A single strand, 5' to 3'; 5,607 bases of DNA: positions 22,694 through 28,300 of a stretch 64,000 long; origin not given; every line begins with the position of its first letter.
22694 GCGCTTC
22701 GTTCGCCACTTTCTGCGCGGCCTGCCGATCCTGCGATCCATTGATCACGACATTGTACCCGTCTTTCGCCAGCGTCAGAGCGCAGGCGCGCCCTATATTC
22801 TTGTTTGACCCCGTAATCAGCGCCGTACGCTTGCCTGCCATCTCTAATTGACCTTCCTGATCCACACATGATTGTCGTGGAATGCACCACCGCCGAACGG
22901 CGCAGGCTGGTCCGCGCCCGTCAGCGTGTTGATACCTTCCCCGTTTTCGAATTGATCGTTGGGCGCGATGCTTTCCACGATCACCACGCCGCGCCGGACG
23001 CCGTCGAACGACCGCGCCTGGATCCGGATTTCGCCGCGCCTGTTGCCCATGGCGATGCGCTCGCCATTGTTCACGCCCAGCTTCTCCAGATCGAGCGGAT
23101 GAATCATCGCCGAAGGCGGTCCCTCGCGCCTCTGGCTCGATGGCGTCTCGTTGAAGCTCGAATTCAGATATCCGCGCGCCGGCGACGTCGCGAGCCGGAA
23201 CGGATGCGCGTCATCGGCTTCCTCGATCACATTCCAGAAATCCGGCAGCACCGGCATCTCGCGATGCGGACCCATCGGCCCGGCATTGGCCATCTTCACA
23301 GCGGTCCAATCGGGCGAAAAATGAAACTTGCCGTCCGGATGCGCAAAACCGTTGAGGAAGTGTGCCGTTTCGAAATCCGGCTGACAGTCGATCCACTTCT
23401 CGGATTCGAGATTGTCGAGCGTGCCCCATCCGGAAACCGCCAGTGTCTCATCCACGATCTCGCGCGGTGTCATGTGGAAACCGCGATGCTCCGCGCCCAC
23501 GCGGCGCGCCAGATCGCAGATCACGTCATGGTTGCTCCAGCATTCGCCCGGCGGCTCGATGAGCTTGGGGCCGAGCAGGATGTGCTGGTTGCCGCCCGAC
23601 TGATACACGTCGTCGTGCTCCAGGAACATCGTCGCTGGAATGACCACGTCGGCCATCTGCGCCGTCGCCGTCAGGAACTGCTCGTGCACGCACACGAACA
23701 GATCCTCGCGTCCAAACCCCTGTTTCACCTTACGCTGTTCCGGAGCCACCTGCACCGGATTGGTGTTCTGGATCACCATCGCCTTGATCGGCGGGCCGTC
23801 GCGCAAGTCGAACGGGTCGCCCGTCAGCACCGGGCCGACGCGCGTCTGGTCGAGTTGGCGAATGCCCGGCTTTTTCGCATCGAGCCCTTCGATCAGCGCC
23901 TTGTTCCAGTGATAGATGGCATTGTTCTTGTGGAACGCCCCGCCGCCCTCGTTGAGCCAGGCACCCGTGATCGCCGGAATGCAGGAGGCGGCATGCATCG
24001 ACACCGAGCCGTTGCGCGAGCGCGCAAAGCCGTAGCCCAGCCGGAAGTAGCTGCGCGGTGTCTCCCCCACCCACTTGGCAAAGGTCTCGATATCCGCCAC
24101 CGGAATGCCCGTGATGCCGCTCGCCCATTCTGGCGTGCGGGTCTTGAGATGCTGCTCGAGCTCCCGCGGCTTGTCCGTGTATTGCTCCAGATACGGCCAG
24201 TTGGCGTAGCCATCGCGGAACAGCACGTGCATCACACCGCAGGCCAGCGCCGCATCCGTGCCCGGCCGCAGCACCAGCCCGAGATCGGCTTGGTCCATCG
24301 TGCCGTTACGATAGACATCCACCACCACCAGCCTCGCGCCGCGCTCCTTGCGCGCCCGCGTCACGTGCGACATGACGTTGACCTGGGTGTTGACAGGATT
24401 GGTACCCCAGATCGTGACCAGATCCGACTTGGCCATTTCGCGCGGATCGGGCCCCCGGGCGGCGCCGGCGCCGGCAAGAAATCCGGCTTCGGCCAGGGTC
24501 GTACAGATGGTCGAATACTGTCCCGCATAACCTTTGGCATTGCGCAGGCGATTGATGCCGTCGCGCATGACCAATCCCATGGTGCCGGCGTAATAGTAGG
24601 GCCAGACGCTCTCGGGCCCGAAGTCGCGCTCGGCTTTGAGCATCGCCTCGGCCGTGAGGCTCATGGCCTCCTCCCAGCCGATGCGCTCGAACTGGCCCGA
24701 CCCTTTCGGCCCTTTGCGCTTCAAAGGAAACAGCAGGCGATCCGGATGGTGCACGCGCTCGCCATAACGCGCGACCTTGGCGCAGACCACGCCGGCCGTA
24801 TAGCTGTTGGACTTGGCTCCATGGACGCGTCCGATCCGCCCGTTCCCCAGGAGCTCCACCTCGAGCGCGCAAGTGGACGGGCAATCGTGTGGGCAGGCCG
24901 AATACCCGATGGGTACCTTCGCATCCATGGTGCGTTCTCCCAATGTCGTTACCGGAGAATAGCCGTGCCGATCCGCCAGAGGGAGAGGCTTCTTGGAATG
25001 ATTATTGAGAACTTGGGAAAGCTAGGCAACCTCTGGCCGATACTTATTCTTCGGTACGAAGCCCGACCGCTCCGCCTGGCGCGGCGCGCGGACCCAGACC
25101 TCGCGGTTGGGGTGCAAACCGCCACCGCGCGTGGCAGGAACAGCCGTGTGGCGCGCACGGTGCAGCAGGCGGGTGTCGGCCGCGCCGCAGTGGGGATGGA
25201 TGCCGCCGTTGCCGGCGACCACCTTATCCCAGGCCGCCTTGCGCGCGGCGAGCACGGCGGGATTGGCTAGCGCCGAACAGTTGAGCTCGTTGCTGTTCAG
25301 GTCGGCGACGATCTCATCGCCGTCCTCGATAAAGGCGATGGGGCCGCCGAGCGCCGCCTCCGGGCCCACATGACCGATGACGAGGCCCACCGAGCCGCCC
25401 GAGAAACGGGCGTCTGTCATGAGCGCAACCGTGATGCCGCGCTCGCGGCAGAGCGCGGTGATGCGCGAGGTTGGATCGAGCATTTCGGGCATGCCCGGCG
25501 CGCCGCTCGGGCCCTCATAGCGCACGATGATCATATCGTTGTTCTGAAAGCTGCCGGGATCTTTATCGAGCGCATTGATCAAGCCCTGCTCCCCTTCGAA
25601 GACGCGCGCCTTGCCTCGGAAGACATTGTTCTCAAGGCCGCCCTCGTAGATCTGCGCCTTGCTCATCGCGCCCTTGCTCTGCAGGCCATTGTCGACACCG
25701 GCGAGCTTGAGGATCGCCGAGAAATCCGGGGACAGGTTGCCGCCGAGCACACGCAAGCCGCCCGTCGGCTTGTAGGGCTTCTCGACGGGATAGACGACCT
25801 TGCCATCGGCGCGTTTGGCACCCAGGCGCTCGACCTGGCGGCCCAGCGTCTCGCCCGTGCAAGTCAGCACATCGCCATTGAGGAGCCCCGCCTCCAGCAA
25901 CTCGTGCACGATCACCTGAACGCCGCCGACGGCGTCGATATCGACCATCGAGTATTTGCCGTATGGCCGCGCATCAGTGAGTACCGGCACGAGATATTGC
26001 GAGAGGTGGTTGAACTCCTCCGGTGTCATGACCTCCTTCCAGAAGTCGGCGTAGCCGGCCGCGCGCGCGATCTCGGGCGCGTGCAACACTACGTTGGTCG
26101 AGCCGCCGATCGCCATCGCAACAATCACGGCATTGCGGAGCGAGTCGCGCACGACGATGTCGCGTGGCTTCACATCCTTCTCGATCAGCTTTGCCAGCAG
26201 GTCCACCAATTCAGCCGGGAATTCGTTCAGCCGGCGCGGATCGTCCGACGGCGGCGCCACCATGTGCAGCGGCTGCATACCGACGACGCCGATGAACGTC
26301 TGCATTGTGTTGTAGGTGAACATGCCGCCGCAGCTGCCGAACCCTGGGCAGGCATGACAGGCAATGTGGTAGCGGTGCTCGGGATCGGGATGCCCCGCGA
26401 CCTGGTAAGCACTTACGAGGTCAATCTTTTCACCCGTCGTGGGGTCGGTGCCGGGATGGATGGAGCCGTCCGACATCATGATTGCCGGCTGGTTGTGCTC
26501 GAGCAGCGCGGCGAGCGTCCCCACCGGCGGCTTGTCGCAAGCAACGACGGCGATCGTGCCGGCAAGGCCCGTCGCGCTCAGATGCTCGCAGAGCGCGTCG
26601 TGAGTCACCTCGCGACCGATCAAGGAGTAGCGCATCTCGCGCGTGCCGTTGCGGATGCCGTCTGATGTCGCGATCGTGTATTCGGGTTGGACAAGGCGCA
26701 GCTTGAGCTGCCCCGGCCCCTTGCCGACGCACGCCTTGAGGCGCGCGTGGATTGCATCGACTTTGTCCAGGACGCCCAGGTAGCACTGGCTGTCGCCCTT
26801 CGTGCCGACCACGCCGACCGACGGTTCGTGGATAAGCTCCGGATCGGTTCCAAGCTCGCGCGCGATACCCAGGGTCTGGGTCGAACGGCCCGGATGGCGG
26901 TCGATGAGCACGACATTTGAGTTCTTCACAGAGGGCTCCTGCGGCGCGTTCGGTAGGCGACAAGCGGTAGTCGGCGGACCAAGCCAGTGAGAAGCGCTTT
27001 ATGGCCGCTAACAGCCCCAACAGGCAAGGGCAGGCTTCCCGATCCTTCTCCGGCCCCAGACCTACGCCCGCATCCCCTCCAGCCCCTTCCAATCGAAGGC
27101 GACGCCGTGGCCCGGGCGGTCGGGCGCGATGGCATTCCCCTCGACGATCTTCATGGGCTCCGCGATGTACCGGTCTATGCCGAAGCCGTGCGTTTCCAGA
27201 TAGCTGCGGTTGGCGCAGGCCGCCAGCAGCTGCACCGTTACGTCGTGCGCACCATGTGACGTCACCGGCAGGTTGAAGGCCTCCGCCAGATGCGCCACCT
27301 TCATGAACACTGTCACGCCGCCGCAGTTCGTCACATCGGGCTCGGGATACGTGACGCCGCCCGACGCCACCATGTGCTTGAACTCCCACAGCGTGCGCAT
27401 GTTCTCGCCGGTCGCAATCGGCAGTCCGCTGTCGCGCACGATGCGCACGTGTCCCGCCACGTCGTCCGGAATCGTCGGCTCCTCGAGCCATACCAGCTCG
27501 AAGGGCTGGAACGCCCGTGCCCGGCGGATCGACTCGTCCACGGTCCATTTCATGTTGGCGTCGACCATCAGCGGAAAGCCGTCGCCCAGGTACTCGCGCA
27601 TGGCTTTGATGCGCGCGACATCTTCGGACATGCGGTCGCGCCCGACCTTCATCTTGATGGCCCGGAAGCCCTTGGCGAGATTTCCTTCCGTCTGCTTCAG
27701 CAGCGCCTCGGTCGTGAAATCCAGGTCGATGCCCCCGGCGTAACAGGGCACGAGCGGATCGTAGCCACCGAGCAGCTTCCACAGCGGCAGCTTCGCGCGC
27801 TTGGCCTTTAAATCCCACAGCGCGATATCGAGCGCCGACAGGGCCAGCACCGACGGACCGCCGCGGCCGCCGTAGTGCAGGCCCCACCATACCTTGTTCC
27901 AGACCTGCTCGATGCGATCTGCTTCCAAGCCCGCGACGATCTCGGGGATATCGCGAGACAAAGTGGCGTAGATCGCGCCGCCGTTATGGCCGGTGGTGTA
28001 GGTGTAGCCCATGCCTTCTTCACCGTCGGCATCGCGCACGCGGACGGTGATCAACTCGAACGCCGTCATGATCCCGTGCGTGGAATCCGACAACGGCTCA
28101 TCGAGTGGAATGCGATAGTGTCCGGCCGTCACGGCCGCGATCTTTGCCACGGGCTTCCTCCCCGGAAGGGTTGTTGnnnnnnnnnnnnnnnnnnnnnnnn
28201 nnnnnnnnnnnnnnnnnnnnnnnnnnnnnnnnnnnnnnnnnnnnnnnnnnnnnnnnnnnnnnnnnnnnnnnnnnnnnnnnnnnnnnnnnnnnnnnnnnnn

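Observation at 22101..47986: About 26-kb orphan catabolic supercluster: two divergent operons, no local regulator, no mobility genes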

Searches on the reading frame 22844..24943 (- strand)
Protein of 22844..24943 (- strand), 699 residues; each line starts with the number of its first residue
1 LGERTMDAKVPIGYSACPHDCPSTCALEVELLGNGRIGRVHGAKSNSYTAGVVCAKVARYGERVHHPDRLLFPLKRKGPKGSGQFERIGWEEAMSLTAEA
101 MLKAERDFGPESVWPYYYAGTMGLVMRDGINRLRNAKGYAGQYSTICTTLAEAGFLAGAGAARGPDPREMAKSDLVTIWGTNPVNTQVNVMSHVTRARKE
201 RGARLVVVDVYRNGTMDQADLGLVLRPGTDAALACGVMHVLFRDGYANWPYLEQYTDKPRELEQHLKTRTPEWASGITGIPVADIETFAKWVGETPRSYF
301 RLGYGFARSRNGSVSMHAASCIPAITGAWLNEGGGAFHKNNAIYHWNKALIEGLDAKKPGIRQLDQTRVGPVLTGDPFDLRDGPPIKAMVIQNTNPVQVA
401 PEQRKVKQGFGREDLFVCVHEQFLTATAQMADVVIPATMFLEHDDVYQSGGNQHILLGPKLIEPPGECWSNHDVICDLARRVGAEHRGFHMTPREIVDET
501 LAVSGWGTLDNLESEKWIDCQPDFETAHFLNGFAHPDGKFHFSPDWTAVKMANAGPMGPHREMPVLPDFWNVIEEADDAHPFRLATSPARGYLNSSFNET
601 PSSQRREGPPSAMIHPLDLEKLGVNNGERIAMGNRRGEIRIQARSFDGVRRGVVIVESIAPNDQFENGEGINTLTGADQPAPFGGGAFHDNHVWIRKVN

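Call 4: search_protein_families(library=pfam, proteins=[window:22844-24943:-])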
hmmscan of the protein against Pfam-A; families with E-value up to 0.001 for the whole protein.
window:22844-24943:- (699 aa): 3 families
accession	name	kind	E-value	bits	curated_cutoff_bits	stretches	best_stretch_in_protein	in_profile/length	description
PF00384.28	Molybdopterin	-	3.2e-34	119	24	1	69-480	1-352/353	Molybdopterin oxidoreductase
PF01568.27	Molydop_binding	-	1.9e-16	60.5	26.8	1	582-686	1-103/110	Molydopterin dinucleotide binding domain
PF04879.21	Molybdop_Fe4S4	-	3.2e-06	27.5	22.7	1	15-66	6-55/55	Molybdopterin oxidoreductase Fe4S4 domain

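Call 8: search_protein_families(library=ncbifam, proteins=[window:22844-24943:-])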
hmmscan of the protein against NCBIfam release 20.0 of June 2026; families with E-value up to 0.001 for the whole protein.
window:22844-24943:- (699 aa): 25 families
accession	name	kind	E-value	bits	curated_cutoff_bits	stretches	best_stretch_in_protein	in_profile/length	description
TIGR01591.1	Fdh-alpha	equivalog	1.4e-68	231.6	666.25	1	17-544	3-547/672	formate dehydrogenase subunit alpha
TIGR02166.1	dmsA_ynfE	subfamily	2.4e-67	227.7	777.7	3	12-256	44-299/794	DMSO/selenate family reductase complex A subunit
NF041885.1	selenate_YnfE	exception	5.1e-50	170.1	1675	2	12-335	48-404/805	selenate/tellurate reductase subunit YnfE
NF011566.1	PRK14990.1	exception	6.7e-49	166.6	1600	2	12-487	58-582/814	dimethylsulfoxide reductase subunit A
NF041884.1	selenate_YnfF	exception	6.6e-48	163.2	1650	3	13-256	46-299/798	selenate/tellurate reductase subunit YnfF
TIGR03479.1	DMSO_red_II_alp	subfamily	1.5e-44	152.4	984.75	4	54-259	105-310/913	molybdopterin-dependent oxidoreductase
NF047855.1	AssmNtatRedNasC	equivalog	1.3e-42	146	1100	2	17-315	25-322/708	assimilatory nitrate reductase catalytic subunit NasC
NF012032.0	PRK15488.1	equivalog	1.5e-42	145.5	694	1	20-485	50-530/759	thiosulfate reductase PhsA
TIGR00509.1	bisC_fam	subfamily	2.4e-39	135.2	1017.55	3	77-336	63-344/772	molybdopterin guanine dinucleotide-containing S/N-oxide reductase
NF041783.2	mnquin_red_QrcB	equivalog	5.1e-26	91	440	1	21-485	60-506/695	menaquinone reductase molybdopterin-binding-like subunit QrcB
NF041323.1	Nitr_red_NasA_Halo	equivalog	3.5e-25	88.6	1000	2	143-337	122-312/673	assimilatory nitrate reductase NasA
TIGR01706.1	NAPA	equivalog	2.1e-22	79.3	930.55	2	20-256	49-291/830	periplasmic nitrate reductase subunit alpha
NF011682.0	PRK15102.1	equivalog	2.5e-22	78.8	909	2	384-486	469-572/829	trimethylamine-N-oxide reductase TorA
NF010055.0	PRK13532.1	equivalog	5.1e-22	77.9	904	2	20-256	49-291/830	nitrate reductase catalytic subunit NapA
TIGR02164.1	torA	equivalog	6.4e-21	74.2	1465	2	384-486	465-568/824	trimethylamine-N-oxide reductase TorA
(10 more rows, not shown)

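Call 49: search_solved_structures(query=window:22844-24943:-, max_evalue=1e-10)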
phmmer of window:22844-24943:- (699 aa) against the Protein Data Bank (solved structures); distinct sequences matched with E-value up to 1e-10: 32.
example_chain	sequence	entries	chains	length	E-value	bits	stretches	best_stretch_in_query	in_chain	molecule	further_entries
7qv7_S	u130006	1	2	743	3.2e-41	144.5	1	14-655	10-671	Hydrogen dependent carbon dioxide reductase subunit FdhF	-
9t1s_L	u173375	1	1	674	6.6e-39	136.9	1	14-500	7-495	formate dehydrogenase (coenzyme F420)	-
7bkb_D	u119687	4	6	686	1e-36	129.7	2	383-656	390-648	Formate dehydrogenase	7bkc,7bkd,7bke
2e7z_A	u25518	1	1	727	2.5e-34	121.7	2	19-333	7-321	Acetylene hydratase Ahy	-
1aa6_A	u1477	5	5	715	2.9e-30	108.3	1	15-328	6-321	FORMATE DEHYDROGENASE H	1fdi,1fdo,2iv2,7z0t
2jim_A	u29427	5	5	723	8.4e-28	100.2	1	21-491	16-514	PERIPLASMIC NITRATE REDUCTASE | PROTEIN (PERIPLASMIC NITRATE REDUCTASE)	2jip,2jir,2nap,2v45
2jio_A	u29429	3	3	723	9.7e-28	100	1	21-491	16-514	PERIPLASMIC NITRATE REDUCTASE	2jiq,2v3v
1e60_A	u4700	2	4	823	6.1e-27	97.3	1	78-335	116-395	Dimethyl sulfoxide/trimethylamine N-oxide reductase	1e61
1dmr_A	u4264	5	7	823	6.1e-27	97.3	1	78-335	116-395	DMSO REDUCTASE | Dimethyl sulfoxide/trimethylamine N-oxide reductase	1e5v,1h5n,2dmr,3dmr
1e18_A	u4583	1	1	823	1.3e-26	96.2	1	78-335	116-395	DMSO REDUCTASE.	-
4dmr_A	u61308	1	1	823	3e-26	95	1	78-335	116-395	DMSO REDUCTASE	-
1dms_A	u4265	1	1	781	5.8e-26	94.1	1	78-484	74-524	DMSO REDUCTASE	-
7l5i_A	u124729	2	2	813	6.4e-26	93.9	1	80-487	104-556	Trimethylamine-N-oxide reductase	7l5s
9wxb_B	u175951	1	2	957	6.9e-26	93.8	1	21-507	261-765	Formate dehydrogenase alpha subunit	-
1eu1_A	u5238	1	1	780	1.4e-25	92.8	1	78-656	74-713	DIMETHYL SULFOXIDE REDUCTASE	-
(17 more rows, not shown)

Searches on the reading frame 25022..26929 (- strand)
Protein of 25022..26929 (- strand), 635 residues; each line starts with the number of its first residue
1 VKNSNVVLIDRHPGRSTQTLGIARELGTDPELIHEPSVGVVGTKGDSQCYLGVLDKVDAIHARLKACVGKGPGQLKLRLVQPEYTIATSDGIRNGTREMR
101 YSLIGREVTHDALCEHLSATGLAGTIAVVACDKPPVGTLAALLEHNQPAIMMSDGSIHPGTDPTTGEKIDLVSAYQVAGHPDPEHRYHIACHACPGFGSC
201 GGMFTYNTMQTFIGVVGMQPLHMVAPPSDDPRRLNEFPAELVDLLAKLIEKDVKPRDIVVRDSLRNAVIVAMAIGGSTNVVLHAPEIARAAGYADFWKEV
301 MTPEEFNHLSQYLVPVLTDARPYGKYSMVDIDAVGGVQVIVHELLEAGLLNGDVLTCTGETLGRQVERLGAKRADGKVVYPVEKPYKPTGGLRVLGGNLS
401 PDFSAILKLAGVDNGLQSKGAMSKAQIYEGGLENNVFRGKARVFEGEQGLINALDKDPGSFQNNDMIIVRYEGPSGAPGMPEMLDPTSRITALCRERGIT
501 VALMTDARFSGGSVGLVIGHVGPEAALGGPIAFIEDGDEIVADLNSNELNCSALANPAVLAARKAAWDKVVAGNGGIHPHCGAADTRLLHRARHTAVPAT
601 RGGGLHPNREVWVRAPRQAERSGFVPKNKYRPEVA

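Call 4: search_protein_families(library=pfam, proteins=[window:25022-26929:-])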
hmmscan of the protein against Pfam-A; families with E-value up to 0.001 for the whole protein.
window:25022-26929:- (635 aa): 2 families
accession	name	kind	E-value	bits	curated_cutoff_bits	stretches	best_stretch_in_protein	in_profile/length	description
PF00920.27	ILVD_EDD_N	-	1.3e-64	218.8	27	1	85-363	43-314/316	Dihydroxy-acid/6-phosphogluconate dehydratase N-terminal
PF24877.1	ILV_EDD_C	-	1.6e-48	165.1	27.7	1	377-597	1-185/191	Dihydroxy-acid/6-phosphogluconate dehydratase C-terminal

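Call 8: search_protein_families(library=ncbifam, proteins=[window:25022-26929:-])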
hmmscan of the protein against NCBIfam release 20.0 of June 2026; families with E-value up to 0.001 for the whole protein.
window:25022-26929:- (635 aa): 8 families
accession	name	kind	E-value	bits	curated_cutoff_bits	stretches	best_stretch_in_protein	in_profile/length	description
NF002068.0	PRK00911.1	subfamily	1.8e-127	426.2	644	2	22-428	22-410/559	dihydroxy-acid dehydratase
TIGR00110.1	ilvD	equivalog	4.4e-113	378.7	618.15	1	85-569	60-515/543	dihydroxy-acid dehydratase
NF009103.0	PRK12448.1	equivalog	5.1e-75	252.9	710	2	85-373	76-368/616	dihydroxy-acid dehydratase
NF004784.0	PRK06131.1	subfamily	4.6e-70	236.6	539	1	111-570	106-535/576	dihydroxy-acid dehydratase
NF009560.0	PRK13017.1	subfamily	1.3e-67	228.4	684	1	106-569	104-549/595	dihydroxy-acid dehydratase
NF009559.0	PRK13016.1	equivalog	6.7e-52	176.5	882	1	113-569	108-535/578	L-arabinonate dehydratase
TIGR03432.1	yjhG_yagF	hypoth_equivalog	4.7e-49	167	808.15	2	88-368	112-390/640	YjhG/YagF family D-xylonate dehydratase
TIGR01196.1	edd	equivalog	1.7e-47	162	708.25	1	87-565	109-566/601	phosphogluconate dehydratase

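Call 48: search_solved_structures(query=window:25022-26929:-, max_evalue=1e-20)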
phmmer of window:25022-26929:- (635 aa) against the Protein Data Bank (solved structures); distinct sequences matched with E-value up to 1e-20: 18.
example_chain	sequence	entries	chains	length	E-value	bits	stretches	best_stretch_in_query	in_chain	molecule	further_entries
5ym0_A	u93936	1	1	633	7.1e-93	315.6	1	85-567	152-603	Dihydroxy-acid dehydratase, chloroplastic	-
9l8r_A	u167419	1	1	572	9.2e-93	315.2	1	85-567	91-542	Dihydroxy-acid dehydratase, chloroplastic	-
5ze4_A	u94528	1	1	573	9.2e-93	315.2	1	85-567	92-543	Dihydroxy-acid dehydratase, chloroplastic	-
9jpi_A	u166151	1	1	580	9.6e-93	315.2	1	85-567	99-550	Dihydroxy-acid dehydratase, chloroplastic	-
9jsq_A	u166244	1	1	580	1.4e-92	314.7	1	85-567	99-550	Dihydroxy-acid dehydratase, chloroplastic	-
8imu_A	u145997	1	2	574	2e-92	314.1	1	85-567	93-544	Dihydroxy-acid dehydratase, chloroplastic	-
8ikz_A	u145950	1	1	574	2.4e-92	313.9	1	85-567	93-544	Dihydroxy-acid dehydratase, chloroplastic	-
8hs0_A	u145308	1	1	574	3.7e-92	313.2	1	84-567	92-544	Dihydroxy-acid dehydratase, chloroplastic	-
9ix7_A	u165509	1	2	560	5.6e-87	296.1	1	85-549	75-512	dihydroxy-acid dehydratase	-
6ovt_A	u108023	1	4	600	4.3e-81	276.7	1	20-565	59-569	Dihydroxy-acid dehydratase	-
6nte_A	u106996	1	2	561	7.4e-80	272.6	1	47-568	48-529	Dihydroxy-acid dehydratase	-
7m3k_A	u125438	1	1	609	4.5e-44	154.4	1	105-568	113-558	Galactonate dehydratase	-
5oyn_A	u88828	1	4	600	6.6e-43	150.5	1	104-565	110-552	Dehydratase, IlvD/Edd family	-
5j83_A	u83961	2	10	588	4.9e-40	141.1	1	112-568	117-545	Dihydroxyacid dehydratase/phosphogluconate dehydratase | Dihydroxy-acid dehydratase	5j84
9evv_A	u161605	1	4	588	4.9e-40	141.1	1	112-568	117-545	L-arabinonate dehydratase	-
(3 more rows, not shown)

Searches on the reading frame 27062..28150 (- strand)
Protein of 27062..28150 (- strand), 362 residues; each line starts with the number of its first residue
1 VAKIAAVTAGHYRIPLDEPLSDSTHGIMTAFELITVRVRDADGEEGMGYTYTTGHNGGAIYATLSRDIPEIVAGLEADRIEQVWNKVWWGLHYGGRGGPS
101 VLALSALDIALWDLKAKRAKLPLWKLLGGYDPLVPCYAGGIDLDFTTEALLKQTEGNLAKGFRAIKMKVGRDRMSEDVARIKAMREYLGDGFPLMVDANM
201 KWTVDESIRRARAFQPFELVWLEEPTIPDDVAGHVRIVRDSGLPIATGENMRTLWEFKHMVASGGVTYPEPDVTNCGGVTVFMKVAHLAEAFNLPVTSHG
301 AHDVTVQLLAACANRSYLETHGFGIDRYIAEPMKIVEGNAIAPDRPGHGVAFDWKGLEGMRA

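Call 4: search_protein_families(library=pfam, proteins=[window:27062-28150:-])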
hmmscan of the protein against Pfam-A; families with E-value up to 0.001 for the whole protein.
window:27062-28150:- (362 aa): 2 families
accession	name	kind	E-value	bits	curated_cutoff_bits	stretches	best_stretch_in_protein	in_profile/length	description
PF13378.12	MR_MLE_C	-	5.3e-62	209.8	29.4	1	153-354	5-217/219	Enolase C-terminal domain-like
PF02746.21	MR_MLE_N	-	4.2e-15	56.4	22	1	15-128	12-117/117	Mandelate racemase / muconate lactonizing enzyme, N-terminal domain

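Call 8: search_protein_families(library=ncbifam, proteins=[window:27062-28150:-])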
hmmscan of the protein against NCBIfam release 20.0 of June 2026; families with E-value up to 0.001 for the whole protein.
window:27062-28150:- (362 aa): 18 families
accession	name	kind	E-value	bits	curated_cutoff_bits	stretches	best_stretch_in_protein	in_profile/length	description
NF047820.1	TalGalacDh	equivalog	9.4e-78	261.7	500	1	3-352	3-356/371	L-talarate/galactarate dehydratase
NF040866.1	AraD_Arch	equivalog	1.1e-45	156.2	650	1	31-358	32-367/372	arabinonate dehydratase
NF043051.1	ManoateDhtManD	equivalog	7.7e-41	140.2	550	2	181-353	195-376/403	D-mannonate dehydratase ManD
NF011654.0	PRK15072.1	subfamily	7.3e-40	137.1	430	2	181-352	196-376/404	D-galactonate dehydratase family protein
NF011968.0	PRK15440.1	equivalog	7.5e-39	133.7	393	1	25-314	52-334/395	L-rhamnonate dehydratase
NF040790.2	glucon_galact_dh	equivalog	1e-37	129.9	750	1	31-361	23-370/390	bifunctional D-gluconate/D-galactonate dehydratase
NF010624.0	PRK14017.1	equivalog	4.2e-35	121.5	311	1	35-303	17-289/382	galactonate dehydratase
TIGR02534.1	mucon_cyclo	subfamily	1.6e-22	80.1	334.95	1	27-359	23-364/368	muconate/chloromuconate family cycloisomerase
NF043002.1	HProlDhtase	equivalog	2.7e-20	72.5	500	1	3-355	2-357/366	cis-3-hydroxy-L-proline dehydratase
NF041118.1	A_G_epim_Thtga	equivalog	3.7e-16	59.2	500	1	24-291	22-282/341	L-Ala-D/L-Glu epimerase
NF002782.0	PRK02901.1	equivalog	4.5e-14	52.2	288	1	160-312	101-252/328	o-succinylbenzoate synthase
NF042940.1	racemase_DgcA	equivalog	2.7e-13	49.8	400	1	25-261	18-233/323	N-acetyl-D-Glu racemase DgcA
TIGR01927.1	menC_gam_Gplu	equivalog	1.3e-12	47.7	130.55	1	147-264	110-228/307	o-succinylbenzoate synthase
TIGR01928.1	menC_lowGC_arch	equivalog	3.3e-12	46.1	200.65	1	77-290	65-272/325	o-succinylbenzoate synthase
TIGR03247.1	glucar-dehydr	equivalog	4.8e-11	42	828.7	1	145-358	179-403/441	glucarate dehydratase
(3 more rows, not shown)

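Call 47: search_solved_structures(query=window:27062-28150:-, max_evalue=1e-20)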
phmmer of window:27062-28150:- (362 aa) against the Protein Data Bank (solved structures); distinct sequences matched with E-value up to 1e-20: 92 (the best 60 are shown).
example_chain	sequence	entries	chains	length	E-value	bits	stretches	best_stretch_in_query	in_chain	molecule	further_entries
2ovl_A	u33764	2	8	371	5.2e-141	473.1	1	4-357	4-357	Putative racemase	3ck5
5xd7_A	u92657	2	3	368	5.3e-99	334.9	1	10-356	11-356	3,6-anhydro-alpha-L-galactonate cycloisomerase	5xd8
5xd9_A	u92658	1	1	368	5e-98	331.7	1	10-356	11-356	3,6-anhydro-alpha-L-galactonate cycloisomerase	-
2og9_A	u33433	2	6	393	1.1e-61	212.1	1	13-352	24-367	Mandelate racemase/muconate lactonizing enzyme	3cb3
2pp0_A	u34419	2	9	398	3.7e-60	207.1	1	15-350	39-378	L-talarate/Galactarate Dehydratase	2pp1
2pp3_A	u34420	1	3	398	2.5e-59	204.3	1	15-350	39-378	L-talarate/galactarate dehydratase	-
3tj4_A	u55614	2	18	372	7.1e-55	189.7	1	3-348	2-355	Mandelate racemase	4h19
3bjs_A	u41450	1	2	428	7.9e-52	179.7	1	11-353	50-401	Mandelate racemase/muconate lactonizing enzyme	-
3cyj_A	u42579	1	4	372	2.1e-40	142.1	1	8-351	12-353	Mandelate racemase/muconate lactonizing enzyme-like protein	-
3sjn_A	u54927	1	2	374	1.7e-39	139.1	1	70-353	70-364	Mandelate racemase/muconate lactonizing protein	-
1mns_A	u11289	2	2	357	1.7e-38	135.8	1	95-353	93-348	MANDELATE RACEMASE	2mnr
1mdr_A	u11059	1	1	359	1.8e-38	135.7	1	95-353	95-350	MANDELATE RACEMASE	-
3uxk_A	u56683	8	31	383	2.2e-38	135.4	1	95-353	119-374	Mandelate racemase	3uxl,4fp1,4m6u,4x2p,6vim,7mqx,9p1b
1dtn_A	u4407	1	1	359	4.1e-38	134.5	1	95-353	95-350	MANDELATE RACEMASE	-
1mdl_A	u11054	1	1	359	4.6e-38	134.4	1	95-353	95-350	MANDELATE RACEMASE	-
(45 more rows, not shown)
